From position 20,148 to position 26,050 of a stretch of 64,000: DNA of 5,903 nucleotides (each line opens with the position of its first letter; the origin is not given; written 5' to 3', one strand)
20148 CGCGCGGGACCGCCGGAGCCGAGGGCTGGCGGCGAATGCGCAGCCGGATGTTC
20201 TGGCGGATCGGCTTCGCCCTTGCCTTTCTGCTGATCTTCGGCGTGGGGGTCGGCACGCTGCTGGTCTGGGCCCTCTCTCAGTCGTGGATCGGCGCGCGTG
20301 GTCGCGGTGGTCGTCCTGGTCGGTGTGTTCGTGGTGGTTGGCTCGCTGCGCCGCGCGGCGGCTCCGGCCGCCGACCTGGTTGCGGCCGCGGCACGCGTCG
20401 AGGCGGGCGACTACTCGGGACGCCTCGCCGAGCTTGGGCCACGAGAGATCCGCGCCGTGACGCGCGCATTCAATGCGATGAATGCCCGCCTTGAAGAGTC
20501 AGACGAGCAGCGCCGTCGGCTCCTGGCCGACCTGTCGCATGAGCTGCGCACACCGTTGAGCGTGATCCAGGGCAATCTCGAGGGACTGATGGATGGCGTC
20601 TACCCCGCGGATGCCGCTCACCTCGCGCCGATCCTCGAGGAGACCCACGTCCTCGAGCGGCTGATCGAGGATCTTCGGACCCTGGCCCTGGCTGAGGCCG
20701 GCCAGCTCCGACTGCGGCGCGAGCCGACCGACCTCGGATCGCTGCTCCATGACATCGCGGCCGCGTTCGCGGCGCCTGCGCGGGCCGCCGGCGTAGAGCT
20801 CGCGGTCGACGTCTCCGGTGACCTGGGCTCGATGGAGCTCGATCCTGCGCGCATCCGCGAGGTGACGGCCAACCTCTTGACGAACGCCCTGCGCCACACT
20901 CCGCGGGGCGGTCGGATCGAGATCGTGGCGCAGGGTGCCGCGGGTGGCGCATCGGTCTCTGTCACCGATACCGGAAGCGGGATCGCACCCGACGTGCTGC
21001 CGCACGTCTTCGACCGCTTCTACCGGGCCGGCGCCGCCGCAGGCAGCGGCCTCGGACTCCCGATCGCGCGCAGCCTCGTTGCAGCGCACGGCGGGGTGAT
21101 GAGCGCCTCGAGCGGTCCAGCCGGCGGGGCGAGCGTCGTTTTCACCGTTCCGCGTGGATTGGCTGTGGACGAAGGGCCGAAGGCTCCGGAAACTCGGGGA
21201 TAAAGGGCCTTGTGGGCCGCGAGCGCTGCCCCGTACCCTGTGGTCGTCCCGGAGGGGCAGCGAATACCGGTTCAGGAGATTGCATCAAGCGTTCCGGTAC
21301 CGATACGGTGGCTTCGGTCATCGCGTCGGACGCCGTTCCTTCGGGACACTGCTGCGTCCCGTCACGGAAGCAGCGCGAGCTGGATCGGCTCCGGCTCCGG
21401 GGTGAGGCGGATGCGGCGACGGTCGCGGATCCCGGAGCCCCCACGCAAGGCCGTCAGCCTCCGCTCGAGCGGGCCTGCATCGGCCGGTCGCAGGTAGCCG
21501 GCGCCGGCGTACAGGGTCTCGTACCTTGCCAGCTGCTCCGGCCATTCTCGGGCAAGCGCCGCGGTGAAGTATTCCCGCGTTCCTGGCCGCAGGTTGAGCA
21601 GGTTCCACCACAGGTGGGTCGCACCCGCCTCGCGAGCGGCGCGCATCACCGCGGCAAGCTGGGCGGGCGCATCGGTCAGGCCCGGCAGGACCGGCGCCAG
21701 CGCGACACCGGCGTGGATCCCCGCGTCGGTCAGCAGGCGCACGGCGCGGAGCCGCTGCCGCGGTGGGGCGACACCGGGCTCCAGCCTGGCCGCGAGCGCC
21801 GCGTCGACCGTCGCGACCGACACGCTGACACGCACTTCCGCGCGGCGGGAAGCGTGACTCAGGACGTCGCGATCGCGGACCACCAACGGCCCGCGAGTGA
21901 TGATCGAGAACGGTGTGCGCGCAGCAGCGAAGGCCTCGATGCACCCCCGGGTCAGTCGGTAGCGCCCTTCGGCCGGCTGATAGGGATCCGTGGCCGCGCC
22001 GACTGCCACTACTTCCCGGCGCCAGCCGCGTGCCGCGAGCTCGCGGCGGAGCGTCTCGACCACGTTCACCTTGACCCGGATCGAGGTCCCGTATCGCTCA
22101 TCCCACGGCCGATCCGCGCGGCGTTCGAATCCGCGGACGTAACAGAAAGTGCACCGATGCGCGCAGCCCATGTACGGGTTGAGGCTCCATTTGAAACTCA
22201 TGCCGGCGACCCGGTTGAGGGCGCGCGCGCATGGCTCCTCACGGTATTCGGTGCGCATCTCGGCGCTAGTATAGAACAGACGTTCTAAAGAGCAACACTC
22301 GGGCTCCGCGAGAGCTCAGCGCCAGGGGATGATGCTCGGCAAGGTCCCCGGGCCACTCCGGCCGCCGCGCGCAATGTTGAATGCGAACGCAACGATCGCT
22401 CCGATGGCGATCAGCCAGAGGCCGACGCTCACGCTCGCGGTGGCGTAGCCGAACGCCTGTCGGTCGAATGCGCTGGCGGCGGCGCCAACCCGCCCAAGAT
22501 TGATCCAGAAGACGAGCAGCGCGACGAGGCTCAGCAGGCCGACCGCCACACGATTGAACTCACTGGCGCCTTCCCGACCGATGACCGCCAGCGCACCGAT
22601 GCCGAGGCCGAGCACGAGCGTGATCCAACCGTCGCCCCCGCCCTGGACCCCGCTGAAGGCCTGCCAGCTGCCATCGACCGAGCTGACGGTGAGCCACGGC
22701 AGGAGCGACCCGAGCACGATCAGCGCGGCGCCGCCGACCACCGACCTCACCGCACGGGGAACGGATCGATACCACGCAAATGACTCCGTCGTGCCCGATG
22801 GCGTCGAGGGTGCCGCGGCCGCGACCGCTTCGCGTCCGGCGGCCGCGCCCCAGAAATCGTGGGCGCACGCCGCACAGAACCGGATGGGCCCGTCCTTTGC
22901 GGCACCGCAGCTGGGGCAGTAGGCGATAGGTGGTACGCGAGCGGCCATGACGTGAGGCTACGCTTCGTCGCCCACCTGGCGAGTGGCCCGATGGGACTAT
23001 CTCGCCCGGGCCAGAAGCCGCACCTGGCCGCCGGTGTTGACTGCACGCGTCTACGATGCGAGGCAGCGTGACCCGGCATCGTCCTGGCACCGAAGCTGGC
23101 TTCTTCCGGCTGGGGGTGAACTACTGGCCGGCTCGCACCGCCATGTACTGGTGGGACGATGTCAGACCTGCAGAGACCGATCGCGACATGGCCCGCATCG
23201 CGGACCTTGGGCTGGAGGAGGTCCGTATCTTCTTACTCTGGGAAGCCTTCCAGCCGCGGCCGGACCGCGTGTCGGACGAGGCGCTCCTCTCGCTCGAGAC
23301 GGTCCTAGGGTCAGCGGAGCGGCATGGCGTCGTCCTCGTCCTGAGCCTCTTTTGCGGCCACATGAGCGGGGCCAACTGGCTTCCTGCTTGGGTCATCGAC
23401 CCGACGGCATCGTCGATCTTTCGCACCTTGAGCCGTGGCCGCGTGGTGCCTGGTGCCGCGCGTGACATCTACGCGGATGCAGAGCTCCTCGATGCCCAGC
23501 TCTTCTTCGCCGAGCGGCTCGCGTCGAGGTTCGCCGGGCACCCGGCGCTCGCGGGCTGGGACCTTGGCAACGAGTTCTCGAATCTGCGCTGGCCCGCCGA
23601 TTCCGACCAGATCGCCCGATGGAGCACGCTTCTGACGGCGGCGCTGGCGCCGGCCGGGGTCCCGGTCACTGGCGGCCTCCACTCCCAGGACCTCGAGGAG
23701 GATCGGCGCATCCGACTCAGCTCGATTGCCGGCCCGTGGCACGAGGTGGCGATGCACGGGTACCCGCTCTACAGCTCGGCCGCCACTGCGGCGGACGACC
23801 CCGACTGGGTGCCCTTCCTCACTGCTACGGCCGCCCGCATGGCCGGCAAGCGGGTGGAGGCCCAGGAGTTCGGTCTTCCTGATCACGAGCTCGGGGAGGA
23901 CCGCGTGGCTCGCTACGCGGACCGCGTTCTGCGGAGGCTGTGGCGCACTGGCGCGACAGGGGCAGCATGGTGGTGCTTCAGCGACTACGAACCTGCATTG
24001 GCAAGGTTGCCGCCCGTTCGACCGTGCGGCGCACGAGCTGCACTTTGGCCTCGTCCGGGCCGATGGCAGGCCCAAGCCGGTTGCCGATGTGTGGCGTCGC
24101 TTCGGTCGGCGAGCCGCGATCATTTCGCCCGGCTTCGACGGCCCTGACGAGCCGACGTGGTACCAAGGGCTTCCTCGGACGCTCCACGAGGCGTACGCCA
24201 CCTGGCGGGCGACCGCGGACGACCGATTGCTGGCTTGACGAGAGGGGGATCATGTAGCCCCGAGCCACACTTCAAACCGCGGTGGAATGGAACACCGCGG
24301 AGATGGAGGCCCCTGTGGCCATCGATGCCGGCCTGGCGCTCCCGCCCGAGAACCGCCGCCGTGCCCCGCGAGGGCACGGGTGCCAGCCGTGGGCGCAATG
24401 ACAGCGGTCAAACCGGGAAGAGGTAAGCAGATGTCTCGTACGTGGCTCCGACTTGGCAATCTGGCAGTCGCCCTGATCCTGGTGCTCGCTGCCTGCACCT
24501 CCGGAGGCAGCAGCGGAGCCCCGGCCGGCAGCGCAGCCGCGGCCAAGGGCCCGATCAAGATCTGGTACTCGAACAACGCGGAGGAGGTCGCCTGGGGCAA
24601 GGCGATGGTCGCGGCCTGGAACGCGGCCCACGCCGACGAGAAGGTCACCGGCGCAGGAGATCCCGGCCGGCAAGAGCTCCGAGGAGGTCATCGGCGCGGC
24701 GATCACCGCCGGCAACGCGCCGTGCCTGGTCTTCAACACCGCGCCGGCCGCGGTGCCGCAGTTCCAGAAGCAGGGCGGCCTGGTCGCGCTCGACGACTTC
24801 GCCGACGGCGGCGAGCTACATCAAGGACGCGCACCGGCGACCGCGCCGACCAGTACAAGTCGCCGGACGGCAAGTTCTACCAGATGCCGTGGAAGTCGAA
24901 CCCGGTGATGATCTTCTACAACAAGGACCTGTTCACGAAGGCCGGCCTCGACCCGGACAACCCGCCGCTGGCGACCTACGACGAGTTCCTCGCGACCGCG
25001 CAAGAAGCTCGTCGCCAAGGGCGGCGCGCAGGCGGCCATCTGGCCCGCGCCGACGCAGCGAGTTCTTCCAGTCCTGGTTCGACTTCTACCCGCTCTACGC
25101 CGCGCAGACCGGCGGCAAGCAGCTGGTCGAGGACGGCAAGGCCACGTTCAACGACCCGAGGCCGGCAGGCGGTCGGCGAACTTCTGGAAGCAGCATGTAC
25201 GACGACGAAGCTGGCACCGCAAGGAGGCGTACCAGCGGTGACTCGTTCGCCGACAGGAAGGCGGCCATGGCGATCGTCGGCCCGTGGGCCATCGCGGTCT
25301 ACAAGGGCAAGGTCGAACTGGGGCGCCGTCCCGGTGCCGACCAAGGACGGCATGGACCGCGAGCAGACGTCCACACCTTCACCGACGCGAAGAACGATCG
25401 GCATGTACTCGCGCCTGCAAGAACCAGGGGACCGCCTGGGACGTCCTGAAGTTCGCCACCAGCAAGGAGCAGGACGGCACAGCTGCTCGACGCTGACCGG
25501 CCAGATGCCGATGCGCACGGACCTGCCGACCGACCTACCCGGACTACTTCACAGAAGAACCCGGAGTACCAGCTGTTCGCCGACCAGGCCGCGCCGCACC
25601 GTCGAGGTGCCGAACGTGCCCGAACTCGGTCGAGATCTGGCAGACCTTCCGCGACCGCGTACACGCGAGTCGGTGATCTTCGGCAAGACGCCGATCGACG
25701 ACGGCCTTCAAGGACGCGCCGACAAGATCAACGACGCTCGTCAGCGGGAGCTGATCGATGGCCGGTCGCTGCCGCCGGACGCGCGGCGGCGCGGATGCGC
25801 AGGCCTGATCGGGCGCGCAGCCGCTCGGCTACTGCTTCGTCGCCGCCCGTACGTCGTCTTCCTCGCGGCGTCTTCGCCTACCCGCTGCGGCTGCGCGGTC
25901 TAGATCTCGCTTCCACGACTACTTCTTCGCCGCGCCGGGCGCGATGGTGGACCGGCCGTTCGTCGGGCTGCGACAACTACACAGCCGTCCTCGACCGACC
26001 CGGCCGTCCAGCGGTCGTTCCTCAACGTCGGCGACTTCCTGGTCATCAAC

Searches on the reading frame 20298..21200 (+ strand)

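Call 44: search_protein_families(library=pfam, proteins=[window:20298-21200:+], max_evalue=0.001)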
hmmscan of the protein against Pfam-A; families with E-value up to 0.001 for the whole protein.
window:20298-21200:+ (301 aa): 4 families
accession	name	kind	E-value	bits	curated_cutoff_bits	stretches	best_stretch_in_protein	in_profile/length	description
PF02518.31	HATPase_c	-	3.3e-26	92.3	26.4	1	182-286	2-109/111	Histidine kinase-, DNA gyrase B-, and HSP90-like ATPase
PF00512.31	HisKA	-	1.5e-15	57.4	26.9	1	71-135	1-66/66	His Kinase A (phospho-acceptor) domain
PF00672.30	HAMP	-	4.1e-09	37.1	25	1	18-66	4-52/53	HAMP domain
PF13581.12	HATPase_c_2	-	7.8e-05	23.1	27.4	1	187-262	37-110/127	Histidine kinase-like ATPase domain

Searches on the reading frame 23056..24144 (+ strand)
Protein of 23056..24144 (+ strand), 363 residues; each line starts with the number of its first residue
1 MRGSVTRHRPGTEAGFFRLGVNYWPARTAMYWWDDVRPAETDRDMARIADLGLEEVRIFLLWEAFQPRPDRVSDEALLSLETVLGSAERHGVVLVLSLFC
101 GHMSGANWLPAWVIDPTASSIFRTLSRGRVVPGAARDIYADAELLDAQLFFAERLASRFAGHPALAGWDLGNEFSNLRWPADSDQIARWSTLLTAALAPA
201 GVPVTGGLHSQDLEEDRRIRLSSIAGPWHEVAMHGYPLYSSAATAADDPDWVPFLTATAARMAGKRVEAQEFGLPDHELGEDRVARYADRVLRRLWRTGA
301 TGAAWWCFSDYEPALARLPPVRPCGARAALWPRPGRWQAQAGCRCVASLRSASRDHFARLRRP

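Call 44: search_protein_families(library=pfam, proteins=[window:23056-24144:+], max_evalue=0.001)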
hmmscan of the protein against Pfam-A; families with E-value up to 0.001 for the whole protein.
window:23056-24144:+ (363 aa): 1 family
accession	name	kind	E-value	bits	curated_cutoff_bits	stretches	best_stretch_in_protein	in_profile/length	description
PF02449.21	Glyco_hydro_42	-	1.6e-05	24.9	21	1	33-176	4-140/376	Beta-galactosidase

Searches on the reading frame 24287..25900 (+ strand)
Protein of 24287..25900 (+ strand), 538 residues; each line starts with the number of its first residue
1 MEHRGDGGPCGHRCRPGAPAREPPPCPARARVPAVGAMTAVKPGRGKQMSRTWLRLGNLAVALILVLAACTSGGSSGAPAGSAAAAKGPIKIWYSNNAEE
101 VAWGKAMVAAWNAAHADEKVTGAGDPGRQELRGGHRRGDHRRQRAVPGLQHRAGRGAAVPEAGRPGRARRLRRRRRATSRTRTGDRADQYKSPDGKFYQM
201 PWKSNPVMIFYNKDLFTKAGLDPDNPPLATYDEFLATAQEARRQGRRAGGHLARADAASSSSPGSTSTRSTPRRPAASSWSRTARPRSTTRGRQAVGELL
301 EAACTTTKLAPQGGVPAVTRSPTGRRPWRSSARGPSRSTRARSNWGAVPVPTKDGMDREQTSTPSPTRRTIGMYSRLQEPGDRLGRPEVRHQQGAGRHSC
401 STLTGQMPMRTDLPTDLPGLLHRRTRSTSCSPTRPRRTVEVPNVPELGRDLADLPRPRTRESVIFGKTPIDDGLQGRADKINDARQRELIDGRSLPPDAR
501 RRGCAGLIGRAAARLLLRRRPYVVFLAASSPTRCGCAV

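Call 44: search_protein_families(library=pfam, proteins=[window:24287-25900:+], max_evalue=0.001)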
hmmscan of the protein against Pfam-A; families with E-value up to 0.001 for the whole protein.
window:24287-25900:+ (538 aa): 2 families
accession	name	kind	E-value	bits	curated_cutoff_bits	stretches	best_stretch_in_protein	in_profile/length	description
PF01547.30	SBP_bac_1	-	2.5e-08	34.7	26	1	191-249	104-149/307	Bacterial extracellular solute-binding protein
PF13416.11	SBP_bac_8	-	4.8e-08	33.6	27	1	186-251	74-128/279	Bacterial extracellular solute-binding protein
